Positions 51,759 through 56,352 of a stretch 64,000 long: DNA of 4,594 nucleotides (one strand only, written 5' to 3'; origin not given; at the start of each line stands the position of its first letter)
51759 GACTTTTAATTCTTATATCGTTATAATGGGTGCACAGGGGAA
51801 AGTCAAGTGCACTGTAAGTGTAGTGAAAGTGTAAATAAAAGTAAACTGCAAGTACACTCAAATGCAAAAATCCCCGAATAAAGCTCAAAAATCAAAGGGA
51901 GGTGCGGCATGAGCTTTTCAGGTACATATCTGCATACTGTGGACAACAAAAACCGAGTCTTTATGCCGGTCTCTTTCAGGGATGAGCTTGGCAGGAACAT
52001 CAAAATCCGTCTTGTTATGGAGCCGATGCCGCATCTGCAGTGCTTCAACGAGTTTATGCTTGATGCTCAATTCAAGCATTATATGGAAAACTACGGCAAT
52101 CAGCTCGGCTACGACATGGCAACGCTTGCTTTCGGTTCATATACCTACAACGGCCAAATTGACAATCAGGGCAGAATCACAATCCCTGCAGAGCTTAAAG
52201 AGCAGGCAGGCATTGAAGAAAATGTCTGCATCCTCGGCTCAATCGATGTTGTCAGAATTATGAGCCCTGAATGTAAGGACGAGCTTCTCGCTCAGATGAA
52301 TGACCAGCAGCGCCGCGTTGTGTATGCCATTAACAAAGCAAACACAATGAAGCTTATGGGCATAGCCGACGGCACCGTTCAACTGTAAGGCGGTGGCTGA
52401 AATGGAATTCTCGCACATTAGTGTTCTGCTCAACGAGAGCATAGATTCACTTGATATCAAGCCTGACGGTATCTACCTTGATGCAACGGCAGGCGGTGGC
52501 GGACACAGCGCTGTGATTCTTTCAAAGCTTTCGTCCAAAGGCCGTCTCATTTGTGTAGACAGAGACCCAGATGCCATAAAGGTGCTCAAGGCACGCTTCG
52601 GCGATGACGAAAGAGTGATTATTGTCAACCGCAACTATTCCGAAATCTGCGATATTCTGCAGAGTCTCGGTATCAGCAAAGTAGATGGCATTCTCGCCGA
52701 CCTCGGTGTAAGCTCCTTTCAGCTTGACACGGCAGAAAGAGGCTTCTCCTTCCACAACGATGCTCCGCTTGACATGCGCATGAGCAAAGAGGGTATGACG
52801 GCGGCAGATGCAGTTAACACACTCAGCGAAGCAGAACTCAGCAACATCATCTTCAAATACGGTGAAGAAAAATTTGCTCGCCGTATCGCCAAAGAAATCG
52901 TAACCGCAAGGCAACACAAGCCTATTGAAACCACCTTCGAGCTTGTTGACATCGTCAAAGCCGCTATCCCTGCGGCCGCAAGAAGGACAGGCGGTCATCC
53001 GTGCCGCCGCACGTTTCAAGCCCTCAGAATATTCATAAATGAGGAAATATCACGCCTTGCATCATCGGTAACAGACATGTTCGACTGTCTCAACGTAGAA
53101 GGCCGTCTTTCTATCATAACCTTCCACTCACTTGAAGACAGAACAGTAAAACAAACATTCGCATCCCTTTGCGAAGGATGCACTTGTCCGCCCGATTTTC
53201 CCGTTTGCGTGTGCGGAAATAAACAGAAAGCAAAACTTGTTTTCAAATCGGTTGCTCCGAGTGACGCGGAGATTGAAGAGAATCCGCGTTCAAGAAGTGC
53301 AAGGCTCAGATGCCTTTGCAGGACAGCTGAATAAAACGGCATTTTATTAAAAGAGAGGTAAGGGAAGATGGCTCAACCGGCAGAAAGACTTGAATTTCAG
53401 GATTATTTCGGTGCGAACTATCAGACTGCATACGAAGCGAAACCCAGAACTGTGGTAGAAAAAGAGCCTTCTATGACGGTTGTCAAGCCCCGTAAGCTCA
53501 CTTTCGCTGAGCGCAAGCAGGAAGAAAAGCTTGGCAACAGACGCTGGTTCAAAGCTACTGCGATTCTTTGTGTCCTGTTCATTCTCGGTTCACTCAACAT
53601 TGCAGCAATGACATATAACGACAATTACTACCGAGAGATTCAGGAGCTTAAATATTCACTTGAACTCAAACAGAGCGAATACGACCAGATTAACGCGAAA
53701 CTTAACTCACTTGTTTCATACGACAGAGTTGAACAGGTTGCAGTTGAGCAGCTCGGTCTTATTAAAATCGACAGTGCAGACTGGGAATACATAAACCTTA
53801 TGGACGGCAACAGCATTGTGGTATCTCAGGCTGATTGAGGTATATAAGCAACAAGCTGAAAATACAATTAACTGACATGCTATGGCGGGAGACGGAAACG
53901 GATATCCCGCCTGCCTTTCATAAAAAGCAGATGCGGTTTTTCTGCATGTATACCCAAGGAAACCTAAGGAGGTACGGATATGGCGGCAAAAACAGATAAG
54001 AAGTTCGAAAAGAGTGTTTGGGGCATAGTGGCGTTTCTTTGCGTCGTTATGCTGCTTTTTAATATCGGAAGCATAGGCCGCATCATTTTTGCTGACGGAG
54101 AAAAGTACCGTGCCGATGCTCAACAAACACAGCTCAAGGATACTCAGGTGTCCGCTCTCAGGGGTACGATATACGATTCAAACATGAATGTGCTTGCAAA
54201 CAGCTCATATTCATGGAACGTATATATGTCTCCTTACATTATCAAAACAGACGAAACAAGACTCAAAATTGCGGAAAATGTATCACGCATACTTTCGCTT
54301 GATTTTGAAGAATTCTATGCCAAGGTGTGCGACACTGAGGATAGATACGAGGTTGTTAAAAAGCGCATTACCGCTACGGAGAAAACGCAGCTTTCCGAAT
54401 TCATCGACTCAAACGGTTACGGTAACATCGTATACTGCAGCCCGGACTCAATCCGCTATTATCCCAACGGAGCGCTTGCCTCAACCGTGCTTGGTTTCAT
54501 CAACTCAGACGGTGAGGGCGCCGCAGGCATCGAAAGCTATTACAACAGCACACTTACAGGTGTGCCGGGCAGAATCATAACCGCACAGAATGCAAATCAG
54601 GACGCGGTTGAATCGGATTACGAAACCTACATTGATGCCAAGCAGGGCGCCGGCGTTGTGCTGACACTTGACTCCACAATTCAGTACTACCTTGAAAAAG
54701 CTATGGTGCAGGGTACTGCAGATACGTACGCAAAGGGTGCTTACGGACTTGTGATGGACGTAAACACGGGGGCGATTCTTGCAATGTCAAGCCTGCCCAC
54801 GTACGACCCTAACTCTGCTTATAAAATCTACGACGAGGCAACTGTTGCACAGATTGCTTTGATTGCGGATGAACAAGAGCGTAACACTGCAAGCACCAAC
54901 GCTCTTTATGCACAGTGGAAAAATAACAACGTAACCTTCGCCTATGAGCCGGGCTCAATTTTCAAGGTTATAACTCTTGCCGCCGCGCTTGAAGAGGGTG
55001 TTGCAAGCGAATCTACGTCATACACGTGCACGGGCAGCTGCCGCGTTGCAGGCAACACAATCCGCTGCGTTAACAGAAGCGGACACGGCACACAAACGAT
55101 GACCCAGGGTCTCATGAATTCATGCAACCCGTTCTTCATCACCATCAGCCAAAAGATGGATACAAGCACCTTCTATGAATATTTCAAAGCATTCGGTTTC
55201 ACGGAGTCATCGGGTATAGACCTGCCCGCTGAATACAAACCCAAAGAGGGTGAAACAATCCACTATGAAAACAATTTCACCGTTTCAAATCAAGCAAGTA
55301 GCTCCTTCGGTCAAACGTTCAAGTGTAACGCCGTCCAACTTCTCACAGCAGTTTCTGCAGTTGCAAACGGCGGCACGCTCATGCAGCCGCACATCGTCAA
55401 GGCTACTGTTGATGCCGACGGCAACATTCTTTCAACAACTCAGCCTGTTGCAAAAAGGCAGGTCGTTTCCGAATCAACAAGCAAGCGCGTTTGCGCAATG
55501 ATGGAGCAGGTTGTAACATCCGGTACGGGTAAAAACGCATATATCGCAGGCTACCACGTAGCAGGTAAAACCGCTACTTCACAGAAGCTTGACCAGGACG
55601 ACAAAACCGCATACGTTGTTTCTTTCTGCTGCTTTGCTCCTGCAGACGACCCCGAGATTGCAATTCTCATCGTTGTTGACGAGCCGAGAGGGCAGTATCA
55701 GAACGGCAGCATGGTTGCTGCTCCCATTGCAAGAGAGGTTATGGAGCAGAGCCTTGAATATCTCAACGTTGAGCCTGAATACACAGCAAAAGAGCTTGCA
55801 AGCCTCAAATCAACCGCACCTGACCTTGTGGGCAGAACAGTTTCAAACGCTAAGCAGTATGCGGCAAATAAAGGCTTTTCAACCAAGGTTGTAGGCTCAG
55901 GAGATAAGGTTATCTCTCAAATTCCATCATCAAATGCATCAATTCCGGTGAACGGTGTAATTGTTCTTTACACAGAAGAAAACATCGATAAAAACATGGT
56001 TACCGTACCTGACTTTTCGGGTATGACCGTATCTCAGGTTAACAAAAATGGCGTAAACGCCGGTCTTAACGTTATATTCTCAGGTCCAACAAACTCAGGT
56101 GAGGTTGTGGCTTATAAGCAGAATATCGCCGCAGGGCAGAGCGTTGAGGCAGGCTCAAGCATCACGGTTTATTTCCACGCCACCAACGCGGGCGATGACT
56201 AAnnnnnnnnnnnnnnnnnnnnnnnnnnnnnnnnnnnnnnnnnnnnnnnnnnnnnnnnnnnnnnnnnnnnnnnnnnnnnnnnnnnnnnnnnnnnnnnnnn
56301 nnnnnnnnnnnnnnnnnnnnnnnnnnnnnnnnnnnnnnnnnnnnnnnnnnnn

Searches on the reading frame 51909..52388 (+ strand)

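Call 75: search_protein_families(library=pfam, proteins=[window:51909-52388:+], max_evalue=0.0001)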
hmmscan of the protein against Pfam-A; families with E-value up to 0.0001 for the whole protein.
window:51909-52388:+ (159 aa): 2 families
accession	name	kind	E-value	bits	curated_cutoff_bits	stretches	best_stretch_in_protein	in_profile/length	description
PF02381.23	MraZ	-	2.7e-13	50.1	23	1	79-112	5-38/72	MraZ protein, putative antitoxin-like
PF04014.23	MazE_antitoxin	-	4.8e-05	23.7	24.7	0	84-104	4-24/48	Antidote-toxin recognition MazE, bacterial antitoxin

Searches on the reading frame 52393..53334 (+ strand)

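Call 75: search_protein_families(library=pfam, proteins=[window:52393-53334:+], max_evalue=0.0001)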
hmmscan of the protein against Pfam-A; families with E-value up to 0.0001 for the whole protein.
window:52393-53334:+ (313 aa): 1 family
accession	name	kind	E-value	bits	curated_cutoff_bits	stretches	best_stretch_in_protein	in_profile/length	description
PF01795.25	Methyltransf_5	-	1.2e-115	386.7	27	1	5-308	1-306/309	MraW methylase family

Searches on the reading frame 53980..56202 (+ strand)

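Call 75: search_protein_families(library=pfam, proteins=[window:53980-56202:+], max_evalue=0.0001)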
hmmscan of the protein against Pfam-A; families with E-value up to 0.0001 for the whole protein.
window:53980-56202:+ (740 aa): 4 families
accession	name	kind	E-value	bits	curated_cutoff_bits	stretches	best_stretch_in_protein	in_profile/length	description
PF00905.27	Transpeptidase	-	7.9e-70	235.8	22.1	1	257-589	4-299/299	Penicillin binding protein transpeptidase domain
PF03793.24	PASTA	-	1.3e-20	73.5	23.2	2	674-732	1-62/64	PASTA domain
PF03717.20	PBP_dimer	-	5.9e-16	59.8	24.4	1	58-210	3-176/180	Penicillin-binding Protein dimerisation domain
PF21922.1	PBP_dimer_2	-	3e-05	24.6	27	0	159-200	25-65/83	Penicillin binding protein A dimerisation domain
